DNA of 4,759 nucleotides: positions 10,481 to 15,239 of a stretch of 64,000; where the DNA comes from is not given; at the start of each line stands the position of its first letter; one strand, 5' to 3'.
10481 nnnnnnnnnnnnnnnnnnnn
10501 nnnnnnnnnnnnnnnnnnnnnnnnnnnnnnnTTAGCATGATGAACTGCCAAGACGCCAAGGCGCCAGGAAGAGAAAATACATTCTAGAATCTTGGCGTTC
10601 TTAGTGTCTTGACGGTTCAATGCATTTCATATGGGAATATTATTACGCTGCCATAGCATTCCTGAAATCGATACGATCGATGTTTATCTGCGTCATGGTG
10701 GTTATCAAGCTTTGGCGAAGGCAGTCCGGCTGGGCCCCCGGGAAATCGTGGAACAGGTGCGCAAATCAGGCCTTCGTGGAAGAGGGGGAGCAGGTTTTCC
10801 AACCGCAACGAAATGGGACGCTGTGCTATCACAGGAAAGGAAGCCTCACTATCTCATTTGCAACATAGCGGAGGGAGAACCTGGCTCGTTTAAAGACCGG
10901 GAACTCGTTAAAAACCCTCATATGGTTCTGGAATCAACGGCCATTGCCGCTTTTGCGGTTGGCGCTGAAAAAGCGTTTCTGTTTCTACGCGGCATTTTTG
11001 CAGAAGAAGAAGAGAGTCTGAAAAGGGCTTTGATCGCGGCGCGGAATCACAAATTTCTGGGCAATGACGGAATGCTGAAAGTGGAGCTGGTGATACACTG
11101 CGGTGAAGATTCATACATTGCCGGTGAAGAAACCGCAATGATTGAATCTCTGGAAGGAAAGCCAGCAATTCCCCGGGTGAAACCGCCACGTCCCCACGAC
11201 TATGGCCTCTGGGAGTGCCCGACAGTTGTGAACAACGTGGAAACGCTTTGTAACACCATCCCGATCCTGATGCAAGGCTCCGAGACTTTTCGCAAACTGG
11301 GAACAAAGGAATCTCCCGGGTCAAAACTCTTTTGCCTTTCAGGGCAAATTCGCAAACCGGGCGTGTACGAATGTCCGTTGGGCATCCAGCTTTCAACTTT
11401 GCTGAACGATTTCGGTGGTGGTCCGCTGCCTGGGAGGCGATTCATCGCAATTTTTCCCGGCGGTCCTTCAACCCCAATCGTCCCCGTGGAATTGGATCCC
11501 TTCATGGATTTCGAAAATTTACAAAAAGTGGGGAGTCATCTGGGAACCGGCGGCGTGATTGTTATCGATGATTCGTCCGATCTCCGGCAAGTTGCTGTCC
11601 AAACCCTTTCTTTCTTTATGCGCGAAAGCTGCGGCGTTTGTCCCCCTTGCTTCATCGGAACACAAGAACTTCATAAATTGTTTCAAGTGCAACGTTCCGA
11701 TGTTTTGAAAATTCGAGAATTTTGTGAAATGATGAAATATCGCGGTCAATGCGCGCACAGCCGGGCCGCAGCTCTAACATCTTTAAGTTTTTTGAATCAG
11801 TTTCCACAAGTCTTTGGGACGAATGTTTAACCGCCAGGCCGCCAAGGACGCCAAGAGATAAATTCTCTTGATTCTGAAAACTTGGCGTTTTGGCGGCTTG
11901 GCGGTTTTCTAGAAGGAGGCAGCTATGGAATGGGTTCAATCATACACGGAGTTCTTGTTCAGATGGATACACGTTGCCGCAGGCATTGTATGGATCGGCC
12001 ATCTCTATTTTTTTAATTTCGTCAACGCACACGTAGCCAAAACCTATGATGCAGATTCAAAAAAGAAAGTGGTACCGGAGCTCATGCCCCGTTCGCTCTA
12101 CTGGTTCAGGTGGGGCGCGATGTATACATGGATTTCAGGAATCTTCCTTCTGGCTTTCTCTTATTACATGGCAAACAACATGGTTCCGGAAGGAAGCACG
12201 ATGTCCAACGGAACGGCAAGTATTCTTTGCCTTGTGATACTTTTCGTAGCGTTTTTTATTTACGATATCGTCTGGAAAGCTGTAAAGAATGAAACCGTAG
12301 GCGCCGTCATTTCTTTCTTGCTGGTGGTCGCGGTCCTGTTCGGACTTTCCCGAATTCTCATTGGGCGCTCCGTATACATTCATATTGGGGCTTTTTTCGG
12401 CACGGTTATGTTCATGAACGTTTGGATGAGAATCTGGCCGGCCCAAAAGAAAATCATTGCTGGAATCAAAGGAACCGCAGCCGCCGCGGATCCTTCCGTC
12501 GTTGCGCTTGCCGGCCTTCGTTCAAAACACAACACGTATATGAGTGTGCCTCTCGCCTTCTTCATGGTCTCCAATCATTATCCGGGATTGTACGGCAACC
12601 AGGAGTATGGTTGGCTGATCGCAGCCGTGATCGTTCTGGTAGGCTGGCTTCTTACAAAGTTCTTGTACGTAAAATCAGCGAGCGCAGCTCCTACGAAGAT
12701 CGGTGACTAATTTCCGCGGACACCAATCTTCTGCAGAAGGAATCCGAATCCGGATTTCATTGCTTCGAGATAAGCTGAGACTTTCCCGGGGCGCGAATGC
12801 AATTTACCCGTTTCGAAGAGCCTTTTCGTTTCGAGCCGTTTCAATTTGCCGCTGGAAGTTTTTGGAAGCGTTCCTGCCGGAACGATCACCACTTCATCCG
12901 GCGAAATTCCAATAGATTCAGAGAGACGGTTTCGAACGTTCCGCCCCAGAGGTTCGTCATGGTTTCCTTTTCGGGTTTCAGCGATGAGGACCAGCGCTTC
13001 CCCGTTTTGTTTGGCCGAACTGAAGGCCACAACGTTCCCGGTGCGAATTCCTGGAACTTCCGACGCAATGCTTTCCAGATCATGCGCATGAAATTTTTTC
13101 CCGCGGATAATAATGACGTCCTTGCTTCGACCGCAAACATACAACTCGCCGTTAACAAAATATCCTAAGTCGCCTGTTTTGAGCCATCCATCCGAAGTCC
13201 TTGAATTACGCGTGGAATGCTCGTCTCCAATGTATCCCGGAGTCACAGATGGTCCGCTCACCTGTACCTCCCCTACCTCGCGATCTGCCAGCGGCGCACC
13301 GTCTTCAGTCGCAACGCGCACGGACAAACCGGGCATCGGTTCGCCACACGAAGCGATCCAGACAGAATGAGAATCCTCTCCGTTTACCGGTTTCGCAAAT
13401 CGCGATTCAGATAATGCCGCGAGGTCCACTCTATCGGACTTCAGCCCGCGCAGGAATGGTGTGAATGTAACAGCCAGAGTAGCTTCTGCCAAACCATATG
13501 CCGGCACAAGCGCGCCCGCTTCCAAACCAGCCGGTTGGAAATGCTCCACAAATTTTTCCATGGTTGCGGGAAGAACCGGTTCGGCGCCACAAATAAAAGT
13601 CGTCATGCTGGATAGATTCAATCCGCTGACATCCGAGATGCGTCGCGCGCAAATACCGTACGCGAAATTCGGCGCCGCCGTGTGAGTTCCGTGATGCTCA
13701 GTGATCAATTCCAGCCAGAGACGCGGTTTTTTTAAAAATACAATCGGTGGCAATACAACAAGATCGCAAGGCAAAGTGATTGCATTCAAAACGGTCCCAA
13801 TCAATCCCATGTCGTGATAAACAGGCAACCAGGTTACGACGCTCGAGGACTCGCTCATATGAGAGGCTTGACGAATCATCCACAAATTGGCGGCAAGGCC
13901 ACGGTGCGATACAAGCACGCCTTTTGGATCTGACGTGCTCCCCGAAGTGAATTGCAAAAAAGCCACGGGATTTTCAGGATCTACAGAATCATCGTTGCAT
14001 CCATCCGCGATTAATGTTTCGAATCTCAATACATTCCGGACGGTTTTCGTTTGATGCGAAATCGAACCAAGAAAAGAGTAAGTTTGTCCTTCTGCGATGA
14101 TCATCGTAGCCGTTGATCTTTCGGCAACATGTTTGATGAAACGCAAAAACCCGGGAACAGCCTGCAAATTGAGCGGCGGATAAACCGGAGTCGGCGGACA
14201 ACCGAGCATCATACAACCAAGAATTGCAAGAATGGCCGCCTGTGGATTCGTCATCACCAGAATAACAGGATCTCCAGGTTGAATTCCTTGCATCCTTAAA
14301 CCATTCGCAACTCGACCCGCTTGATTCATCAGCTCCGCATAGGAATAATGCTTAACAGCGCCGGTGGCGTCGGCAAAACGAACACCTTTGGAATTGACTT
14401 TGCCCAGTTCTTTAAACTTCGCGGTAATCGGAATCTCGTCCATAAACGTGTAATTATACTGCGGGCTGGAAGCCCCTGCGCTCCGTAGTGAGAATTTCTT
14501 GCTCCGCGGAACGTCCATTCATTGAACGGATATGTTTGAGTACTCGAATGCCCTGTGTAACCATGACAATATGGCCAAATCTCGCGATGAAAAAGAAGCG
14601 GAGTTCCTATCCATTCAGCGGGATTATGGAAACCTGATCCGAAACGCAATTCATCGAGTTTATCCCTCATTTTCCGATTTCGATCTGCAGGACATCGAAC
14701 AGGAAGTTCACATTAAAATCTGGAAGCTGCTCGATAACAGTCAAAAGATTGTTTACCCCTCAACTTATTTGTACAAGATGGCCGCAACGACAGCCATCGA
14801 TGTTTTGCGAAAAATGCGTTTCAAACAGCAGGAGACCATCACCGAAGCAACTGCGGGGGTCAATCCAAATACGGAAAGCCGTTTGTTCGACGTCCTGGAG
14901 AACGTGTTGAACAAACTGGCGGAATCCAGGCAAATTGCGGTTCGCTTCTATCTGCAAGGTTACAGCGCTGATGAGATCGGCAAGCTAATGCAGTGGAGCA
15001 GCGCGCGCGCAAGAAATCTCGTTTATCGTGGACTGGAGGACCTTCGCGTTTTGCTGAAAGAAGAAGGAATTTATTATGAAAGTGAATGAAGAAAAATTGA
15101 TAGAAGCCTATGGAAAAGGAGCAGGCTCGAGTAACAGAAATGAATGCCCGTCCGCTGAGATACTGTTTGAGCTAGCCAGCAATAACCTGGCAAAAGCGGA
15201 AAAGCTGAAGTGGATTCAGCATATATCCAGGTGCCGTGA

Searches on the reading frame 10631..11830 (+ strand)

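Call 54: search_protein_families(library=pfam, proteins=[window:10631-11830:+], max_evalue=0.00001)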
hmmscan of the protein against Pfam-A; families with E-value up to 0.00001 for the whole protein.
window:10631-11830:+ (399 aa): 3 families
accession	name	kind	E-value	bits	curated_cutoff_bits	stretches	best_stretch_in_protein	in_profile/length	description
PF01512.22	Complex1_51K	-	2.8e-39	134.8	31.2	1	43-208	1-147/150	Nuo51 FMN-binding domain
PF10589.14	NADH_4Fe-4S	-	1e-13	51.4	23.5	1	321-395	2-82/85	NADH-ubiquinone oxidoreductase-F iron-sulfur binding region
PF10531.15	SLBB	-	1.4e-06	28.5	27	1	234-283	2-54/55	SLBB domain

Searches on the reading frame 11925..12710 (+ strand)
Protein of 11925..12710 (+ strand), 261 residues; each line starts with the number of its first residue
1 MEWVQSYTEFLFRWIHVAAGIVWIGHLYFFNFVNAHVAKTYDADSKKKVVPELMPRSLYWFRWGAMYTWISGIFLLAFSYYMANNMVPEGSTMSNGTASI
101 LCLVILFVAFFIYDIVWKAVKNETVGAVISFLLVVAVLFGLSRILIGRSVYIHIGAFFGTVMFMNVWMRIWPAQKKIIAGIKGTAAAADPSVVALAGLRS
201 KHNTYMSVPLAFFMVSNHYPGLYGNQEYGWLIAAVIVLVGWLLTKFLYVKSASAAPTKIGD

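Call 55: search_protein_families(library=pfam, proteins=[window:11925-12710:+], max_evalue=0.00001)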
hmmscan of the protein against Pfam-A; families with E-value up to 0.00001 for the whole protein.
window:11925-12710:+ (261 aa): 1 family
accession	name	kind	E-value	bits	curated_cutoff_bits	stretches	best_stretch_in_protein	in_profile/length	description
PF06181.16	Urate_ox_N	-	1e-53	183.2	26.9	2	45-253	62-273/295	Urate oxidase N-terminal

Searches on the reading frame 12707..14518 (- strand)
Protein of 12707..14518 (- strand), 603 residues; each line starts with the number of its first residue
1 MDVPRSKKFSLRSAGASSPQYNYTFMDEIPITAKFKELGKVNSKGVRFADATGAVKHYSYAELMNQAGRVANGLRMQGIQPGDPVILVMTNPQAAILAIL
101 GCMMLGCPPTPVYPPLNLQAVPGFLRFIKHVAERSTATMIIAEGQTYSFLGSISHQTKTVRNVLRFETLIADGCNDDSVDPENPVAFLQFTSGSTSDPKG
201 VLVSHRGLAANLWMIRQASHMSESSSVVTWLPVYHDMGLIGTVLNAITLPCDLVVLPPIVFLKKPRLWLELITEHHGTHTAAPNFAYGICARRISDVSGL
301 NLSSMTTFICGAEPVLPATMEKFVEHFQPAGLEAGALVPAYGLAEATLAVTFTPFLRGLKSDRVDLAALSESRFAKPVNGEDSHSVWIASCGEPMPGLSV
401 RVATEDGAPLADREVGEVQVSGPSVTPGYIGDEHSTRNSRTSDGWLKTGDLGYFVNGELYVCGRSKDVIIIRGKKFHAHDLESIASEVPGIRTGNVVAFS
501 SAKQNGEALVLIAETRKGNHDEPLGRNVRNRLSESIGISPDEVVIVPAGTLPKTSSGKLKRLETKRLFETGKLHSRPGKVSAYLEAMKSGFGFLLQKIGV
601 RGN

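Call 55: search_protein_families(library=pfam, proteins=[window:12707-14518:-], max_evalue=0.00001)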
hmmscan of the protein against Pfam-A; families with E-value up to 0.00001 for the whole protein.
window:12707-14518:- (603 aa): 1 family
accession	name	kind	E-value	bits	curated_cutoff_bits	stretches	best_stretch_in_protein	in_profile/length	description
PF00501.34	AMP-binding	-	1.4e-58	199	29.9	1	54-429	18-383/384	AMP-binding enzyme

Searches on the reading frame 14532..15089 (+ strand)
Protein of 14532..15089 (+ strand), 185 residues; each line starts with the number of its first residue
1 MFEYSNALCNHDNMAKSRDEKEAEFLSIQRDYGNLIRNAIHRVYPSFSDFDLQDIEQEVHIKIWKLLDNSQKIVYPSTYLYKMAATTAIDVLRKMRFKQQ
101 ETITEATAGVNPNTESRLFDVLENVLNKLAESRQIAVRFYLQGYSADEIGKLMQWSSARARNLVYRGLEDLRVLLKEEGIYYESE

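Call 55: search_protein_families(library=pfam, proteins=[window:14532-15089:+], max_evalue=0.00001)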
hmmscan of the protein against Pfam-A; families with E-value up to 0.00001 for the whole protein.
window:14532-15089:+ (185 aa): 2 families
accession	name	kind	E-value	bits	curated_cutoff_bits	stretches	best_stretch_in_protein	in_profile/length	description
PF04542.20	Sigma70_r2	-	2.9e-07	30.6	24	1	30-94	3-67/71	Sigma-70 region 2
PF08281.18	Sigma70_r4_2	-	1e-06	28.7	25.7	1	122-171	4-54/54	Sigma-70, region 4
